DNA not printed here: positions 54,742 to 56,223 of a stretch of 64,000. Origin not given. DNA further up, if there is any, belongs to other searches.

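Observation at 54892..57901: Mrr-type nuclease-fold domain fused to a TM helix and a glycosylated extracellular domain, in tandem with a Thr/Pro-linker surface glycoprotein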

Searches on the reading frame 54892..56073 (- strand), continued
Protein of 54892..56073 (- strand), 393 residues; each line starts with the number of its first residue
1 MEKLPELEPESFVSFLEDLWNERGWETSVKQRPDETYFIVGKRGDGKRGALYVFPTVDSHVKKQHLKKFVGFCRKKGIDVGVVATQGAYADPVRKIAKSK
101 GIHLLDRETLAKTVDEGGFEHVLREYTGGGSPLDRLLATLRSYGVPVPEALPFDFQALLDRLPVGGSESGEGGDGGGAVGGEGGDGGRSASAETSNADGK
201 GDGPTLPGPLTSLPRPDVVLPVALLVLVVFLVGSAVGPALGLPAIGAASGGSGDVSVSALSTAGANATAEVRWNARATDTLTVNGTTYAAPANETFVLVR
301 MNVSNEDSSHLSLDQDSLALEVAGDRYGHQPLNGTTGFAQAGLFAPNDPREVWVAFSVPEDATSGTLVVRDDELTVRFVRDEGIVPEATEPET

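Call 42: find_encoding_contigs(protein=P0132, flank=7000, max_places=2)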
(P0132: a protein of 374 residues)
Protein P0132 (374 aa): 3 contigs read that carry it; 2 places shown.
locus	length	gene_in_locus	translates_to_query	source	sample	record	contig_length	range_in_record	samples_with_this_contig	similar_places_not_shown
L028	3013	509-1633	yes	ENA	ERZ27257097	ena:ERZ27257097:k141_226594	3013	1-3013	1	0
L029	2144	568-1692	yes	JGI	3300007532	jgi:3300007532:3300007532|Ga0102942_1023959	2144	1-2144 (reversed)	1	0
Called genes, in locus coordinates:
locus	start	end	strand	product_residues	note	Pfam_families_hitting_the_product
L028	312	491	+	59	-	-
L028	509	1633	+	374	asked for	PF04471:Mrr_cat, PF13156:Mrr_cat_2, PF22722:NA-iREase1 (weak), PF11611:DUF4352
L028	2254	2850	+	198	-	PF00589:Phage_integrase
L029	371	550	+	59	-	-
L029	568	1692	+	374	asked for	PF04471:Mrr_cat, PF13156:Mrr_cat_2, PF22722:NA-iREase1 (weak), PF11611:DUF4352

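Call 55: search_protein_families(library=ncbifam, proteins=[L005:9427-10377:+, L005:5876-7717:+], max_evalue=0.01)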
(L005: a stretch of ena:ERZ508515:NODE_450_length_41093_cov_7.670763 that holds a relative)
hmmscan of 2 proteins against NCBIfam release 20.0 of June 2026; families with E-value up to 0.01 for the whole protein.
L005:9427-10377:+ (316 aa): 10 families
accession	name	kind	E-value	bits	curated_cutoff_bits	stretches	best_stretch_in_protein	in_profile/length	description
TIGR04125.1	exosort_PGF_TRM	exception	1e-103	346.5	75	1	9-297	1-270/271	archaeosortase A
TIGR04178.1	exo_archaeo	signature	7e-19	67.9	23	1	168-277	1-96/97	exosortase/archaeosortase family protein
NF046083.1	exosort_XrtY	exception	1.5e-06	28.2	160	1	167-232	82-147/168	exosortase Y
NF046081.1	exosort_XrtX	exception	2.3e-06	27.6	170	1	167-222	72-127/168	exosortase X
NF045528.1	heimosortase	equivalog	5.8e-06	26.5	130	1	164-273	82-180/199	heimdallarchaeosortase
TIGR04144.1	archaeo_VPXXXP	exception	0.00011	22.1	150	1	167-225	63-124/156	archaeosortase B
TIGR04128.1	exoso_Fjoh_1448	exception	0.00027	21.2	90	1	125-223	44-138/174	exosortase family protein XrtF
TIGR04177.1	exosort_XrtH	exception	0.00034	20.6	86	1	165-231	63-128/158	exosortase H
NF041736.1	archaeo_artH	equivalog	0.00035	20.6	200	1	126-216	45-142/202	archaeosortase H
TIGR04124.1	archaeo_artE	exception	0.0055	16.8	95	1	168-231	63-127/153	archaeosortase family protein ArtE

L005:5876-7717:+ (613 aa): 1 family
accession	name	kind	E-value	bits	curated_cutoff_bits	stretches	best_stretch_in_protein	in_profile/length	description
NF045517.1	halo_surf_dom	domain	2.1e-11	43.8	40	1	343-398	10-67/88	BGTF surface domain-containing protein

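Call 60: list_cluster_members(proteins=[P0091, P0093, P0094, P0095, P0096, P0101, P0078, P0081, P0084, P0086])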
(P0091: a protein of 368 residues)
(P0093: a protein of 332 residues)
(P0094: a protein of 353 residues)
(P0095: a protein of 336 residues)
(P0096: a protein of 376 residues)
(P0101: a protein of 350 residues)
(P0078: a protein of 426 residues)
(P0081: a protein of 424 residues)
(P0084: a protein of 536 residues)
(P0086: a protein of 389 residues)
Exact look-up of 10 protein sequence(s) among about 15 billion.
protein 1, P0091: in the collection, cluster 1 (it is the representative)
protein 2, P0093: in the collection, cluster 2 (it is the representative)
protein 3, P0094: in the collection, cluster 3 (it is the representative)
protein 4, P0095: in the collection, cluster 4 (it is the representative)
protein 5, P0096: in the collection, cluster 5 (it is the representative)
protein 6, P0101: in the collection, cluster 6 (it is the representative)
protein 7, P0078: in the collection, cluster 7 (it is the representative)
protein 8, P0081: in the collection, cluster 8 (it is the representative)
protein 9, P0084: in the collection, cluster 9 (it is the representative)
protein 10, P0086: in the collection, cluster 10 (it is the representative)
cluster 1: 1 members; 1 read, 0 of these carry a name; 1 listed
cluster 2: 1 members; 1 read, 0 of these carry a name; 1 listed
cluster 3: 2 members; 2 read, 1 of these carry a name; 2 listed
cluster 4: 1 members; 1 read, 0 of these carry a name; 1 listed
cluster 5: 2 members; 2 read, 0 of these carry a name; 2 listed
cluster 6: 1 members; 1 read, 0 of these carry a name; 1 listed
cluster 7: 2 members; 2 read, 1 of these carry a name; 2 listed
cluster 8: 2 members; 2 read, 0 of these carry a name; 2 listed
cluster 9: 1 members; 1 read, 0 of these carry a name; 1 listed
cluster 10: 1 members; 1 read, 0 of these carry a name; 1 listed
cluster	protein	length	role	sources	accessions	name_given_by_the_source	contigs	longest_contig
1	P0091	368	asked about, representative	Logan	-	-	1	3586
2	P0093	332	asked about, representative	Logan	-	-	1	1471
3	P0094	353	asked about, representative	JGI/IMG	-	hypothetical protein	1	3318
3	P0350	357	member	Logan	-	-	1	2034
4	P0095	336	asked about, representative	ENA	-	-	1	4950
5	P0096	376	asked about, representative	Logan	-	-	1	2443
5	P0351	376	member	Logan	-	-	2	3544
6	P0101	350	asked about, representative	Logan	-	-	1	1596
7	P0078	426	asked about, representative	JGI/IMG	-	hypothetical protein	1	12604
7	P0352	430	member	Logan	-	-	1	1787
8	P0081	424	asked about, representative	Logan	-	-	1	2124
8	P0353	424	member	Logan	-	-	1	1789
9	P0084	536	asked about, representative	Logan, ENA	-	-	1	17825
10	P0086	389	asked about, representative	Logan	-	-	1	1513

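Call 62: find_encoding_contigs(protein=P0084, flank=6000, max_places=1)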
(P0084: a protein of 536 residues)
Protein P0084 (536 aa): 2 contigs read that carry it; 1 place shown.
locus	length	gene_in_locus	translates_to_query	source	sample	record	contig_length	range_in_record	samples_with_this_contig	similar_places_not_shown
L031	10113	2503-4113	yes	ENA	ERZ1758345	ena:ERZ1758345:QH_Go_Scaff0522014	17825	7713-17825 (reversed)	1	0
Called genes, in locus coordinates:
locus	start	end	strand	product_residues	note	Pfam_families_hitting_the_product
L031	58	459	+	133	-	PF01978:TrmB, PF12802:MarR_2 (weak), PF25212:HVO_A0114 (faint), PF12840:HTH_20 (weak), PF25213:HVO_A0261_N (weak), PF09339:HTH_IclR (weak), PF24033:DUF7342 (faint)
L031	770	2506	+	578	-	PF25162:DUF7827 (weak), PF23951:DUF7282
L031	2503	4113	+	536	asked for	PF04471:Mrr_cat (weak), PF11611:DUF4352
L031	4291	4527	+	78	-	-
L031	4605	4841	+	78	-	PF24035:DUF7344 (weak)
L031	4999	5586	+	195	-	PF00827:Ribosomal_L15e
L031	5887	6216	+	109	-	PF13183:Fer4_8 (faint), PF12797:Fer4_2 (faint), PF12837:Fer4_6 (faint), PF13237:Fer4_10 (weak), PF14697:Fer4_21 (weak), PF12838:Fer4_7 (weak), PF13187:Fer4_9, PF00037:Fer4 (weak), +1 more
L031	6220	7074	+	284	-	PF01012:ETF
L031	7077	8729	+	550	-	PF26450:DUF8129 (faint), PF01012:ETF, PF00766:ETF_alpha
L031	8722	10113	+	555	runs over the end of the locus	PF01266:DAO (faint), PF01494:FAD_binding_3, PF01946:Thi4 (weak), PF07992:Pyr_redox_2 (faint), PF12831:FAD_oxidored, PF13450:NAD_binding_8 (weak)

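Call 63: find_encoding_contigs(protein=P0078, flank=6000, max_places=1)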
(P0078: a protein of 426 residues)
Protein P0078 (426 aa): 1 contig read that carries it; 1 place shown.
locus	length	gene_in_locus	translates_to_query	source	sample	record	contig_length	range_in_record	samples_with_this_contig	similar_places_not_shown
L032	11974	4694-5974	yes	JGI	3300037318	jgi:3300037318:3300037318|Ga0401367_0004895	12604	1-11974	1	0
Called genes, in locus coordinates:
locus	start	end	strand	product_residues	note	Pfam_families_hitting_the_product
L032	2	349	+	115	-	?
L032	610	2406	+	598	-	PF00224:PK, PF02887:PK_C, PF00391:PEP-utilizers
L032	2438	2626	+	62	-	PF23994:DUF7312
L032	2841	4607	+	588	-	PF23951:DUF7282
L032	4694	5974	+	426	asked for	PF04471:Mrr_cat (faint), PF11611:DUF4352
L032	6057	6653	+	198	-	-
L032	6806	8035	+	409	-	PF01145:Band_7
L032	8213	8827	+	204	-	PF13601:HTH_34 (faint), PF24266:HTH_HVO_0163_N, PF01978:TrmB (faint), PF01022:HTH_5 (faint), PF12802:MarR_2 (weak), PF25213:HVO_A0261_N (weak), PF13412:HTH_24 (weak), PF08279:HTH_11 (weak), +2 more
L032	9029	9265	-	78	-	PF23438:DUF7123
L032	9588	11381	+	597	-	PF00535:Glycos_transf_2, PF13641:Glyco_tranf_2_3, PF03706:LPG_synthase_TM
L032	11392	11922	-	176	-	PF01931:NTPase_I-T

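Call 69: find_related_loci(query=A1, collection=viral_contigs, flank=5000)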
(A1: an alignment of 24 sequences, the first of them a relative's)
Query A1 (393 aa) in viral_contigs; peptide patterns used: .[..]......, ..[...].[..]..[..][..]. (x = any residue, [..] = any of these).
32 stretches matched a pattern, but none encodes a relative of the query by tblastn (E <= 1e-3).

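Call 78: search_protein_families(library=ncbifam, proteins=[L025:56-1318:+, L032:2841-4607:+], max_evalue=0.1)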
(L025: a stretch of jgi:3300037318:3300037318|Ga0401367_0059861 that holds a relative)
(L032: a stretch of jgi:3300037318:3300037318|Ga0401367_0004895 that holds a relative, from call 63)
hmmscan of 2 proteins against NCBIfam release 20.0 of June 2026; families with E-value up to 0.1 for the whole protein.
L025:56-1318:+ (420 aa): 5 families
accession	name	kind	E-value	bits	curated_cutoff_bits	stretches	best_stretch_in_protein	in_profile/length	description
NF041335.1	surf_glcprot_Halo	equivalog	9.6e-29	100.1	1100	2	13-362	463-835/862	ArtA-dependent S-layer glycoprotein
NF045517.1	halo_surf_dom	domain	2.5e-17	62.8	40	1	236-303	6-73/88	BGTF surface domain-containing protein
TIGR04216.1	halo_surf_glyco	exception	1.1e-05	24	400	1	190-419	585-783/784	HVO_2072 family ArtA-dependent S-layer glycoprotein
TIGR04126.1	PGF_CTERM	domain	0.00021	20.9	24.5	1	394-420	2-28/28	PGF-CTERM sorting domain-containing protein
TIGR04281.1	peripla_PGF_1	equivalog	0.076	12.2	325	0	323-420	268-330/330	PGF-CTERM-anchored ABC transporter substrate-binding protein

L032:2841-4607:+ (588 aa): 3 families
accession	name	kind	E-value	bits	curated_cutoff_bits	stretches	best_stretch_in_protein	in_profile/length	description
NF045517.1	halo_surf_dom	domain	3.8e-17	62.2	40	1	330-396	11-78/88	BGTF surface domain-containing protein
NF041335.1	surf_glcprot_Halo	equivalog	1.3e-13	50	1100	1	58-390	408-768/862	ArtA-dependent S-layer glycoprotein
NF032891.0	tail_200_repeat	domain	5.1e-05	22.8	350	1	250-401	39-184/195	tandem large repeat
